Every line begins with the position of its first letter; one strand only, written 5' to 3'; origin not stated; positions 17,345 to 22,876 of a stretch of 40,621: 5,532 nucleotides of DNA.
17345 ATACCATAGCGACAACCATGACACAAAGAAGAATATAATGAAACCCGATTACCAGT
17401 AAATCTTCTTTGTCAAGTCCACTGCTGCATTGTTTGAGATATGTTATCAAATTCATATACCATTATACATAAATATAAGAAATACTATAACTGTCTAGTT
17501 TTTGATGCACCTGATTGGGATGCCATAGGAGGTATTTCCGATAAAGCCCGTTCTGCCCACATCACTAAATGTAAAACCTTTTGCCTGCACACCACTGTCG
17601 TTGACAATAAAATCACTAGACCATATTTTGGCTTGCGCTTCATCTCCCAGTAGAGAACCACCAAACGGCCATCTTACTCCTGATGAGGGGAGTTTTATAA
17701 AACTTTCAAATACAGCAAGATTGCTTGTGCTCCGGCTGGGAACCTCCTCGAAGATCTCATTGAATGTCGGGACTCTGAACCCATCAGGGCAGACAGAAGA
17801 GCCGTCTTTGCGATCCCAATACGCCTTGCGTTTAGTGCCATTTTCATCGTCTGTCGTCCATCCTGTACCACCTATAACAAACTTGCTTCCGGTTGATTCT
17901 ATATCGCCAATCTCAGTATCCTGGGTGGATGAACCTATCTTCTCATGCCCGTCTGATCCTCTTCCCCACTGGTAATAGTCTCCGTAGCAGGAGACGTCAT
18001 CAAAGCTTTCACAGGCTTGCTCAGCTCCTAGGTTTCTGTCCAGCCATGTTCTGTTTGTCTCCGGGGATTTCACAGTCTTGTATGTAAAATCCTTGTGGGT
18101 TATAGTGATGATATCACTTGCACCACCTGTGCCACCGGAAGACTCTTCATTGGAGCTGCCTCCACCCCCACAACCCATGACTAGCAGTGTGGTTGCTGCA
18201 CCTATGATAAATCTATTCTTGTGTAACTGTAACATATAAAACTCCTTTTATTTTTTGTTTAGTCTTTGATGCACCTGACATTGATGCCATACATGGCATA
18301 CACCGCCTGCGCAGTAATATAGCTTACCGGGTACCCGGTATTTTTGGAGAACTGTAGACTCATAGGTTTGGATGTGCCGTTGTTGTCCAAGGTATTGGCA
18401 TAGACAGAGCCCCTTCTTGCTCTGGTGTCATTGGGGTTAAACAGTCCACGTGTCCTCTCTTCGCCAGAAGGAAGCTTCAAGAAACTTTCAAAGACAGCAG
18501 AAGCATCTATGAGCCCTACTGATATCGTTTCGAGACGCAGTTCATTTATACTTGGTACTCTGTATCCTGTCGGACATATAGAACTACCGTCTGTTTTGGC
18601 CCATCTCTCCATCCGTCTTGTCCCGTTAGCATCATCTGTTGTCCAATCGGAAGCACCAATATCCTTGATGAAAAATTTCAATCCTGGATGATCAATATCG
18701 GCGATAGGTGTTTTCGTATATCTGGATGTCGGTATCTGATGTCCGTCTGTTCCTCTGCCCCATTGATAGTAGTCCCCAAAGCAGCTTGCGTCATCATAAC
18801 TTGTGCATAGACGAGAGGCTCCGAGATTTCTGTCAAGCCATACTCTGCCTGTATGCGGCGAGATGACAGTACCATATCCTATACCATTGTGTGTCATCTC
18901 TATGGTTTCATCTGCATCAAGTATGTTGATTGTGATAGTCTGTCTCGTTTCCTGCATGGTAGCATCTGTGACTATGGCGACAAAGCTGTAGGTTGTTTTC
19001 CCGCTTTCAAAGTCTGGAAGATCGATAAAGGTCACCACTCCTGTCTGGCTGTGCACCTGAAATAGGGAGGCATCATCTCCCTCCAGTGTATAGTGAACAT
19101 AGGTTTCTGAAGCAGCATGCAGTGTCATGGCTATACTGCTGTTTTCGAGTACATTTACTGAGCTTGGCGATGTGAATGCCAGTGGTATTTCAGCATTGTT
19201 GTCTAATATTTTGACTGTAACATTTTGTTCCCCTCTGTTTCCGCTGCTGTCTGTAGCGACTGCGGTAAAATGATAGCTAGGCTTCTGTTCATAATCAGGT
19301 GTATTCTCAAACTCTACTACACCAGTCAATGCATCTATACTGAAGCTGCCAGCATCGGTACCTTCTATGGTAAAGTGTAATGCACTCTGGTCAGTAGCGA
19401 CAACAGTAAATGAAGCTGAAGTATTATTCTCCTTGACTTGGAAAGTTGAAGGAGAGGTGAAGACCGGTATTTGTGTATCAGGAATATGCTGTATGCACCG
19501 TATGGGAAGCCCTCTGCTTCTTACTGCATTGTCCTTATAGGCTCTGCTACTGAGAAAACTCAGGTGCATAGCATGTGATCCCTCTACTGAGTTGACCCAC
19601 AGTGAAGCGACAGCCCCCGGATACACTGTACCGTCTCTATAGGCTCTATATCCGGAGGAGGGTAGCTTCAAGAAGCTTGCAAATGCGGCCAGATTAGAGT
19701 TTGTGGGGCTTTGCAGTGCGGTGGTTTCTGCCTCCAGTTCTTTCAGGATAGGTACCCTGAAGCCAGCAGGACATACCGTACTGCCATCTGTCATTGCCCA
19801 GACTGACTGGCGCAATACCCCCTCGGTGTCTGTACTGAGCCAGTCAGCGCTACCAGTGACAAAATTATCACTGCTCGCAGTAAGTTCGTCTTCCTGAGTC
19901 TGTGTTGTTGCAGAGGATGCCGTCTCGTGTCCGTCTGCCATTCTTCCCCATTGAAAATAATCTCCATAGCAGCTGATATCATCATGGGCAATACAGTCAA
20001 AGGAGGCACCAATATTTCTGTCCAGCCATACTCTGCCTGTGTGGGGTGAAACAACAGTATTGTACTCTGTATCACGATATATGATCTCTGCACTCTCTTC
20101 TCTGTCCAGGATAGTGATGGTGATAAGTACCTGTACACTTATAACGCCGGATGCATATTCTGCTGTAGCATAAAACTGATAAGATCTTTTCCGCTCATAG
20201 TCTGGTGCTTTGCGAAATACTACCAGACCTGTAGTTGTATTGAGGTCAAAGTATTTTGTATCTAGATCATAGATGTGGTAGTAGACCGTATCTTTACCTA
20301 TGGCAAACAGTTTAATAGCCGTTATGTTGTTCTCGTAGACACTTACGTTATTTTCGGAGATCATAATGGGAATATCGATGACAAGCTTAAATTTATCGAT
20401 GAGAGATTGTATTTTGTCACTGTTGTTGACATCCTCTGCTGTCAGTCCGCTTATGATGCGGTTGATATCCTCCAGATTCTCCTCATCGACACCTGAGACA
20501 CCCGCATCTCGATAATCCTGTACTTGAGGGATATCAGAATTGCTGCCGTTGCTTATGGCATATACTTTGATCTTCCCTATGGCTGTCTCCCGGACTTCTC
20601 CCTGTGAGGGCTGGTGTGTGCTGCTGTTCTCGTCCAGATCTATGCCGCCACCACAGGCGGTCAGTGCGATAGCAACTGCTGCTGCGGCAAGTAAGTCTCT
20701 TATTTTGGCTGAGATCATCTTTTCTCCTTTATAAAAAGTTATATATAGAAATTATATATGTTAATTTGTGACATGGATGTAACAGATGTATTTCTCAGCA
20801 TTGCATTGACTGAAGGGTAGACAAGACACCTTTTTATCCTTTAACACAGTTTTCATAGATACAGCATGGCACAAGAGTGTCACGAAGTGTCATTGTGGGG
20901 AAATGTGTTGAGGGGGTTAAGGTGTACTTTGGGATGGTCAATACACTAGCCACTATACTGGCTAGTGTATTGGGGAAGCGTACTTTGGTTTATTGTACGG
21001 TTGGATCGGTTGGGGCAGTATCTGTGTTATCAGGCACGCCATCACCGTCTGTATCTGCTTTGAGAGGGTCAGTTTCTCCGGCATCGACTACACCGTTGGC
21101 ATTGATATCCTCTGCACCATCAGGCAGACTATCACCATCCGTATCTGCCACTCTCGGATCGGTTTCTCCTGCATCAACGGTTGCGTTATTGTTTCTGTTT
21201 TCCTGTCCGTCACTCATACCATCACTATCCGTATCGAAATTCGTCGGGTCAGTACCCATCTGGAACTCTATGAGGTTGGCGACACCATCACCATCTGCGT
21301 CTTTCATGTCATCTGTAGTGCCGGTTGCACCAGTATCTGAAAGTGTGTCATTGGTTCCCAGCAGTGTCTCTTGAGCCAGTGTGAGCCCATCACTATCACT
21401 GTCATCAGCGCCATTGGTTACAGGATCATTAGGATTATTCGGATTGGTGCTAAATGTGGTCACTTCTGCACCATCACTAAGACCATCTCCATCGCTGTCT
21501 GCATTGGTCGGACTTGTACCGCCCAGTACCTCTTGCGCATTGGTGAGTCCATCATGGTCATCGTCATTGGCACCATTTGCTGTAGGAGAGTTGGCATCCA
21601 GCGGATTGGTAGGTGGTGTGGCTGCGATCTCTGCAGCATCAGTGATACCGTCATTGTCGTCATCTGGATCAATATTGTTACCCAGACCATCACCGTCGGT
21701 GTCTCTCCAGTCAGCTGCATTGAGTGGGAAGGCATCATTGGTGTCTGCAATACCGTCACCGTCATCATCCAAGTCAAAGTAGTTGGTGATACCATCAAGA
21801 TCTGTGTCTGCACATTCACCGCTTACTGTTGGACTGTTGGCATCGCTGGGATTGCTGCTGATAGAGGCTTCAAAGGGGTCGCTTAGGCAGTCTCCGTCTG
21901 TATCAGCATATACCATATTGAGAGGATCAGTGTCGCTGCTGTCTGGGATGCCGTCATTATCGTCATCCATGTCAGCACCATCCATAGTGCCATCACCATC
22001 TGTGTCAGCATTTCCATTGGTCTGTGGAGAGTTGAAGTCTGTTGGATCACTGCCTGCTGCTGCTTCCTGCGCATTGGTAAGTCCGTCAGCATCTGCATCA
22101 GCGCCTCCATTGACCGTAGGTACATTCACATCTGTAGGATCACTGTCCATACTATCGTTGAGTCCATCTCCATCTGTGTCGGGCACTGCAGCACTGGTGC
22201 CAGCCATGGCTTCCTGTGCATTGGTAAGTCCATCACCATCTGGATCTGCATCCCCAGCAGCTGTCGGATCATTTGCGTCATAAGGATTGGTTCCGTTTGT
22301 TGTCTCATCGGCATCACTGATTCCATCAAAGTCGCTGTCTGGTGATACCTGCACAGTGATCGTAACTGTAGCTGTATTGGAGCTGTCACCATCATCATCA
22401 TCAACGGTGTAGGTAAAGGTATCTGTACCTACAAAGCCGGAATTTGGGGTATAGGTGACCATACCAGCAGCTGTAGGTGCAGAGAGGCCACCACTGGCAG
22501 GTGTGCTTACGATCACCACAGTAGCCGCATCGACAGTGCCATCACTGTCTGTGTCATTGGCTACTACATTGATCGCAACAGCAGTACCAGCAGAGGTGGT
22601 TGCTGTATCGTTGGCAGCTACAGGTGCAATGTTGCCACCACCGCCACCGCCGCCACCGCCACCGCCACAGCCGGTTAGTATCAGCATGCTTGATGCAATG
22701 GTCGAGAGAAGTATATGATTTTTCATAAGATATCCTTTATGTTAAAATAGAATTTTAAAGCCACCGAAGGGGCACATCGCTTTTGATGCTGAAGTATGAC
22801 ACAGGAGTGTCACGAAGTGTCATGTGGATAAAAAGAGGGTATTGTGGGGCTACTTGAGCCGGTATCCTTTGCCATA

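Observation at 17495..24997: Two-component-system-headed island of three Ca-binding, adhesin-like lipoproteins (TSP3 repeats, cadherin repeats, FISUMP domains)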

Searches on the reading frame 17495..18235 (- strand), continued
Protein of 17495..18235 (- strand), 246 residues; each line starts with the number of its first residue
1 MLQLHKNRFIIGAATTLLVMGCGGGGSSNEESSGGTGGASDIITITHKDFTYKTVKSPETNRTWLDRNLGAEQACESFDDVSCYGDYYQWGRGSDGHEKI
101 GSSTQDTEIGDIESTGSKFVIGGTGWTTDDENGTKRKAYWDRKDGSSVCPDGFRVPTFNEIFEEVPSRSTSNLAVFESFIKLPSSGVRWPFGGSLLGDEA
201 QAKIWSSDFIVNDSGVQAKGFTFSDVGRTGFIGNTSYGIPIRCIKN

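Call 84: find_encoding_contigs(protein=P0272, flank=8000, max_places=1)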
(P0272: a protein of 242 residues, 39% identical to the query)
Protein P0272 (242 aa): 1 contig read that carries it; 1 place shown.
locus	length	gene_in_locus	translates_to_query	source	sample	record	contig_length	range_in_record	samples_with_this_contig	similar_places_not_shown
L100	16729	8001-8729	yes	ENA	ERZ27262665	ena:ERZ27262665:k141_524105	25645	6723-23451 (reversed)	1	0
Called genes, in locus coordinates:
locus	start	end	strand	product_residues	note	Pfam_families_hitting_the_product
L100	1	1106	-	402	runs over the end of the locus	PF04932:Wzy_C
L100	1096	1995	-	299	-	PF01075:Glyco_transf_9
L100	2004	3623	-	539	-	PF00664:ABC_membrane, PF02463:SMC_N (weak), PF00005:ABC_tran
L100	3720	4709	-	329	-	PF01075:Glyco_transf_9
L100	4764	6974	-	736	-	PF03193:RsgA_GTPase (faint), PF01926:MMR_HSR1, PF02421:FeoB_N, PF17910:FeoB_Cyto (weak), PF07670:Gate, PF07664:FeoB_C, PF07670:Gate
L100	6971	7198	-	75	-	PF04023:FeoA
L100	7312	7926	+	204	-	PF01520:Amidase_3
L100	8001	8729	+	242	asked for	-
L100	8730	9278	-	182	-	PF00551:Formyl_trans_N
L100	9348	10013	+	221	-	PF00188:CAP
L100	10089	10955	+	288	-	PF04228:Zn_peptidase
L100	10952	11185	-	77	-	-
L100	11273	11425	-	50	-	-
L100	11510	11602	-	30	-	-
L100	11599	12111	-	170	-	PF14317:YcxB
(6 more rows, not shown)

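Call 86: search_protein_representatives(alignment_id=A3)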
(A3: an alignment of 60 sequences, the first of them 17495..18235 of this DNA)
Query: 60 sequences, 234 profile positions. Proteins with E-value up to 0.001 (for the whole library): 13816; up to 1e-10: 6478; up to 1e-30: 3511. The best 150 are listed.
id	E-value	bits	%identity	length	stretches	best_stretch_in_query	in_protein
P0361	0.0e+00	1542.2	-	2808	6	37-234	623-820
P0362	0.0e+00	1134.1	-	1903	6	30-233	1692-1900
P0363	0.0e+00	1070.7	-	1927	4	33-234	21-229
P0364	0.0e+00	1047.0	-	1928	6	26-233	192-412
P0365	0.0e+00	1028.4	-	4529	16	30-232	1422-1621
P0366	6.4e-272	912.6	-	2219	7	42-234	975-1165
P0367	2.5e-270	907.4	-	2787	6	30-234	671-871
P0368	1.8e-257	865.4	-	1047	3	24-233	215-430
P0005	2.4e-245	825.6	-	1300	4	20-234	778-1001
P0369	3.4e-242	815.3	-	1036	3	32-233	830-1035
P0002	2.8e-241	812.3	-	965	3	28-233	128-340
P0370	1.9e-235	793.3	-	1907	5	43-233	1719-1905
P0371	5.1e-232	782.0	-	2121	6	44-234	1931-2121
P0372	2.0e-225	760.4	-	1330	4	28-234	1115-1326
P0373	1.3e-220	744.7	-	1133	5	41-234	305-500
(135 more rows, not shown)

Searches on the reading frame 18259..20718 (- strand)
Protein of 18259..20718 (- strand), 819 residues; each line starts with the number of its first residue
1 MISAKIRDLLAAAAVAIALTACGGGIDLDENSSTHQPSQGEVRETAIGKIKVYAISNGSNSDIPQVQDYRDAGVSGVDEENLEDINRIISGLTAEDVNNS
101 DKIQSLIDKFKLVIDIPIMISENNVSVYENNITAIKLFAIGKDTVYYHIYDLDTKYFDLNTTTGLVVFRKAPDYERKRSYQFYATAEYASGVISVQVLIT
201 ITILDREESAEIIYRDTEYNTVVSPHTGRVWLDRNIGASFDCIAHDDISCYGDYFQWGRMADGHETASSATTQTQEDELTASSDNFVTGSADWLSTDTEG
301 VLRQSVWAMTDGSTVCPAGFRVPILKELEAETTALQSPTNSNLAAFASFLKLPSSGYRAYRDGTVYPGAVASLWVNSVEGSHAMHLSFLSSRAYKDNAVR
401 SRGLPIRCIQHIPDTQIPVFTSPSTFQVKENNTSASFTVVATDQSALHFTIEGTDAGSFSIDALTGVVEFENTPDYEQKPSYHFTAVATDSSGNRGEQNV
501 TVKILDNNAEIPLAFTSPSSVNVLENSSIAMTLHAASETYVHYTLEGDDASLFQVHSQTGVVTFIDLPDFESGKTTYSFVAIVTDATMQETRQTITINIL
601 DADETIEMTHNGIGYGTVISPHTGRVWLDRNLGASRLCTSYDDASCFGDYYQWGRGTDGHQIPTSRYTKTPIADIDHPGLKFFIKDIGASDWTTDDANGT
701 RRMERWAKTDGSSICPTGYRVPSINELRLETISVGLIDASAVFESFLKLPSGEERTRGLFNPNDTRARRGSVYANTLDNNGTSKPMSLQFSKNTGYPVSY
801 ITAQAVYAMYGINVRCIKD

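Call 3: search_protein_families(library=pfam, proteins=[window:18259-20718:-], max_evalue=0.01)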
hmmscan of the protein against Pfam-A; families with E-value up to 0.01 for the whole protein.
window:18259-20718:- (819 aa): 3 families
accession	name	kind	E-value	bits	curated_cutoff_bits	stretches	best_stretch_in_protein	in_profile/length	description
PF00028.23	Cadherin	-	3.5e-15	56.6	28.8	1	425-504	2-92/93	Cadherin domain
PF09603.15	Fib_succ_major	-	1.6e-05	25.7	33.9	0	314-410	64-187/187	Fibrobacter succinogenes major domain (Fib_succ_major)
PF17963.7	Big_9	-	0.0019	19.5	23.6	1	418-502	4-88/89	Bacterial Ig domain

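Call 4: search_protein_families(library=ncbifam, proteins=[window:18259-20718:-], max_evalue=0.01)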
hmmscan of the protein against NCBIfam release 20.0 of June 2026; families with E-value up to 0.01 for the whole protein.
window:18259-20718:- (819 aa): 1 family
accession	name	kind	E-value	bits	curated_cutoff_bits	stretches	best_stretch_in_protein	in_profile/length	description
TIGR02145.1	Fib_succ_major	domain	2.8e-08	34.7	41.65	0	228-410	18-175/176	FISUMP domain-containing protein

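Call 8: find_homologous_proteins(query=window:18259-20718:-)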
Query window:18259-20718:- (819 aa): 149 proteins with E <= 0.001 among 8000 candidates; the best 120 are listed.
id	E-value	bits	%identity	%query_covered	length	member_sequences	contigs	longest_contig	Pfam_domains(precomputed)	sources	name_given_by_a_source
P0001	0.0e+0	1855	100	100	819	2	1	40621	PF09603.16,PF00028.24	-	-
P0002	4.4e-226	771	42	48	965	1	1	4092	PF09603.16,PF22111.3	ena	-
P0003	3.5e-219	748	42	42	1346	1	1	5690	PF09603.16,PF17963.8,PF17892.8,PF26707.1,PF00028.24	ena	-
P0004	1.4e-194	667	43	39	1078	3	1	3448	PF17963.8,PF13205.13,PF00028.24,PF28399.1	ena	-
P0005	3.0e-152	527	36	37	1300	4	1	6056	PF09603.16,PF22352.3,PF00801.27,PF06832.19,PF18911.7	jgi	jgi:hypothetical protein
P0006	2.4e-147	511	41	39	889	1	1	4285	PF18981.7,PF17963.8,PF13205.13,PF00028.24,PF28399.1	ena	-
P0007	2.4e-144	501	44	30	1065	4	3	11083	PF09603.16,PF22352.3,PF17963.8,PF00028.24,PF28399.1,PF18911.7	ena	-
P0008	1.6e-139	485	41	51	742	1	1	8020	PF09603.16,PF00028.24,PF19077.7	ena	-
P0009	2.3e-139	484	39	47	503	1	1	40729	PF17963.8,PF00028.24,PF28399.1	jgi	jgi:uncharacterized protein (TIGR02145 family)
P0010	2.4e-137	478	45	26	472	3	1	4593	PF09603.16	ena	-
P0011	1.4e-131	458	44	32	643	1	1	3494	PF17963.8,PF17892.8,PF00028.24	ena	-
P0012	2.4e-131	458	37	41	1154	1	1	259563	PF09603.16,PF22352.3,PF00801.27,PF18981.7,PF17963.8,PF00028.24,PF28399.1,PF19077.7,PF20164.5,PF18911.7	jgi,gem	-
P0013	2.7e-126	441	29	91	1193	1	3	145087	PF22352.3,PF00028.24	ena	-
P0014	3.6e-122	427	29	78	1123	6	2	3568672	PF09603.16,PF00028.24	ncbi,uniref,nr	ncbi:cadherin domain-containing protein [Poseidonibacter lekithochrous]|uniref:cadherin domain-conta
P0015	7.4e-117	410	40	50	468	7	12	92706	PF00028.24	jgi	jgi:uncharacterized protein (TIGR02145 family)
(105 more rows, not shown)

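Call 22: find_encoding_contigs(protein=window:18259-20718:-, flank=10000, max_places=3)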
Protein window:18259-20718:- (819 aa): no gene with exactly this product is on record in the collection.

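Call 23: find_encoding_contigs(protein=P0014, flank=10000, max_places=2)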
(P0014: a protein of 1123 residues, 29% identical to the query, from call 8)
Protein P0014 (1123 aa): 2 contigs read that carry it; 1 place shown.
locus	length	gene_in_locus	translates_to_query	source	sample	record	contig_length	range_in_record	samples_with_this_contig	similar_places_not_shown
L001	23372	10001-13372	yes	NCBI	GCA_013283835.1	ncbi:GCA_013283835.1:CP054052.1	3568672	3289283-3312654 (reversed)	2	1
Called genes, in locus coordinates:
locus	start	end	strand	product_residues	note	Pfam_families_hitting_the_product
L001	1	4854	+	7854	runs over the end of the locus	PF03160:Calx-beta, PF20579:LapA (faint), PF22685:Gal80p_C-like (faint), PF17963:Big_9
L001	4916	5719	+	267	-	PF02518:HATPase_c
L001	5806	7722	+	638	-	PF00456:Transketolase_N, PF13292:DXP_synthase_N (weak), PF02779:Transket_pyr, PF02780:Transketolase_C (weak), PF22613:Transketolase_C_1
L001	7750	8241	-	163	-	PF14358:DUF4405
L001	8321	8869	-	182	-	PF01243:PNPOx_N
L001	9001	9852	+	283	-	PF02826:2-Hacid_dh_C, PF03446:NAD_binding_2, PF03807:F420_oxidored, PF14833:NAD_binding_11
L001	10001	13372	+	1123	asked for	PF00028:Cadherin (weak), PF09603:Fib_succ_major (faint)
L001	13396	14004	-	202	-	PF08348:PAS_6, PF13309:HTH_22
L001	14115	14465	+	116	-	PF03788:LrgA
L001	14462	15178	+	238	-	PF04172:LrgB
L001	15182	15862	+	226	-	PF03473:MOSC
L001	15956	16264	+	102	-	PF01022:HTH_5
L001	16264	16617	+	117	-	PF06094:GGACT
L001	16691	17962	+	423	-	PF00939:Na_sulph_symp (weak), PF02040:ArsB, PF03600:CitMHS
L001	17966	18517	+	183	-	PF02659:Mntp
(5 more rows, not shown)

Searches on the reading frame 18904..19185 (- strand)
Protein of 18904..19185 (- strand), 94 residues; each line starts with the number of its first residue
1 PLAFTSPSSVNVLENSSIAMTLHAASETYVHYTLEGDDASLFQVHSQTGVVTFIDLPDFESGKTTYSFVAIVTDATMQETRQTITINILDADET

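Call 21: search_protein_families(library=pfam, proteins=[window:18904-19185:-], max_evalue=10)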
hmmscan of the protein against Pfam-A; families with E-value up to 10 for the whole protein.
seq(94 aa): 3 families
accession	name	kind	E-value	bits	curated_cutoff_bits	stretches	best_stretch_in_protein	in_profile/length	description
PF00028.23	Cadherin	-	0.00029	21.6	28.8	1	26-88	27-92/93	Cadherin domain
PF10699.14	HAP2-GCS1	-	0.013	14.5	27.4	1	9-86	330-390/515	Male gamete fusion factor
PF22967.3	Ig_NUP210_1st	-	0.088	13.4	27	1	23-89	12-77/92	NUP210 Ig-like domain 1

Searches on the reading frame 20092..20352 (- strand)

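Call 21: search_protein_families(library=pfam, proteins=[window:20092-20352:-], max_evalue=10)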
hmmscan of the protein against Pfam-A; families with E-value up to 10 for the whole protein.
seq(87 aa): 2 families
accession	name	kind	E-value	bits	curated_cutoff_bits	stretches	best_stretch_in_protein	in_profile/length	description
PF00028.23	Cadherin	-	0.0069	17.2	28.8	1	21-68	24-77/93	Cadherin domain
PF11429.13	Colicin_D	-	0.14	13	25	1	11-50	28-68/84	Colicin D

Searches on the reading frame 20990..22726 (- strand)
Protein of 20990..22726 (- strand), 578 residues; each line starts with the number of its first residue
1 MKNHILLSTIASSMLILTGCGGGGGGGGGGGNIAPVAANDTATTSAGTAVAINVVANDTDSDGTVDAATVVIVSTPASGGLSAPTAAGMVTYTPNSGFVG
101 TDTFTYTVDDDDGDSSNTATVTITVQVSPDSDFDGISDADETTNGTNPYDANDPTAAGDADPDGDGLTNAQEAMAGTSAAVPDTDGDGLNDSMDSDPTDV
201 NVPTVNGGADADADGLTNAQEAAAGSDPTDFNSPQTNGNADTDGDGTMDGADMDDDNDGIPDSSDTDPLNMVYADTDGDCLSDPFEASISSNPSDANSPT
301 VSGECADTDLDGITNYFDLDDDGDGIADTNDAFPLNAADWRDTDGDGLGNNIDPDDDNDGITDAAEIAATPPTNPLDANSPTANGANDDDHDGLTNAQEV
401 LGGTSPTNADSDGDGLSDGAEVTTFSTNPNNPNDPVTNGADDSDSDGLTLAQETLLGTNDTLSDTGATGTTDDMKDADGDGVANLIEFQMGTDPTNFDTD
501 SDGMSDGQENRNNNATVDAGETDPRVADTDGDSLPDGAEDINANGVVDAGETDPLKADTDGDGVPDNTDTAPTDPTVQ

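Call 3: search_protein_families(library=pfam, proteins=[window:20990-22726:-], max_evalue=0.01)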
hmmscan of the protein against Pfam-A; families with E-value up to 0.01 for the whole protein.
window:20990-22726:- (578 aa): 3 families
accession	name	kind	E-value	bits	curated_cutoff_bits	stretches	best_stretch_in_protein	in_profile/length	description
PF17963.7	Big_9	-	4.1e-19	69.7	23.6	1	32-124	1-89/89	Bacterial Ig domain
PF18884.5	TSP3_bac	-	1.8e-15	56.9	25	5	410-432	1-22/22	Bacterial TSP3 repeat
PF17892.7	Cadherin_5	-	8.1e-11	42.1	26.5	1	32-125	2-97/98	Cadherin-like domain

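Call 4: search_protein_families(library=ncbifam, proteins=[window:20990-22726:-], max_evalue=0.01)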
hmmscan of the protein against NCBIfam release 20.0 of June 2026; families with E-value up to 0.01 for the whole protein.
window:20990-22726:- (578 aa): 6 families
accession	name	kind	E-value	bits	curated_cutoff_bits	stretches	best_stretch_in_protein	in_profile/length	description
NF033765.2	gliding_CglD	equivalog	3e-30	104.8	400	2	320-569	107-366/1124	adventurous gliding motility lipoprotein CglD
NF012211.1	tand_rpt_95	domain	1.8e-15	56.7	90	1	48-127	6-86/98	tandem-95 repeat protein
NF047639.1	throspo3_MtsD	equivalog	9e-12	43.9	800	2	94-230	403-529/651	cell-cell cohesion protein MtsD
NF047638.1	throspo3_MtsC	equivalog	0.0011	17.9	350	2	338-507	108-263/428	cell-cell cohesion MYXO-CTERM protein MtsC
NF033865.1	fusolisin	equivalog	0.0022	16.1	999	1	2-50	7-55/1006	fusolisin family autotransporter serine protease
NF053691.1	BamM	equivalog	0.0069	15.4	315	1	333-370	256-294/376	BamM family beta-barrel-assembly machinery protein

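Call 21: search_protein_families(library=pfam, proteins=[window:20990-22726:-], max_evalue=10)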
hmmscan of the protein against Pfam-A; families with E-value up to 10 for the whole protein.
window:20990-22726:- (578 aa): 4 families
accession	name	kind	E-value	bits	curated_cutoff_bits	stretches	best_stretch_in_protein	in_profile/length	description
PF17963.7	Big_9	-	4.1e-19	69.7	23.6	1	32-124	1-89/89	Bacterial Ig domain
PF18884.5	TSP3_bac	-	1.8e-15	56.9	25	10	410-432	1-22/22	Bacterial TSP3 repeat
PF17892.7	Cadherin_5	-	8.1e-11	42.1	26.5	1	32-125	2-97/98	Cadherin-like domain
PF19076.6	CshA_repeat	-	1.9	9.6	27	1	63-125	32-103/103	Surface adhesin CshA repetitive domain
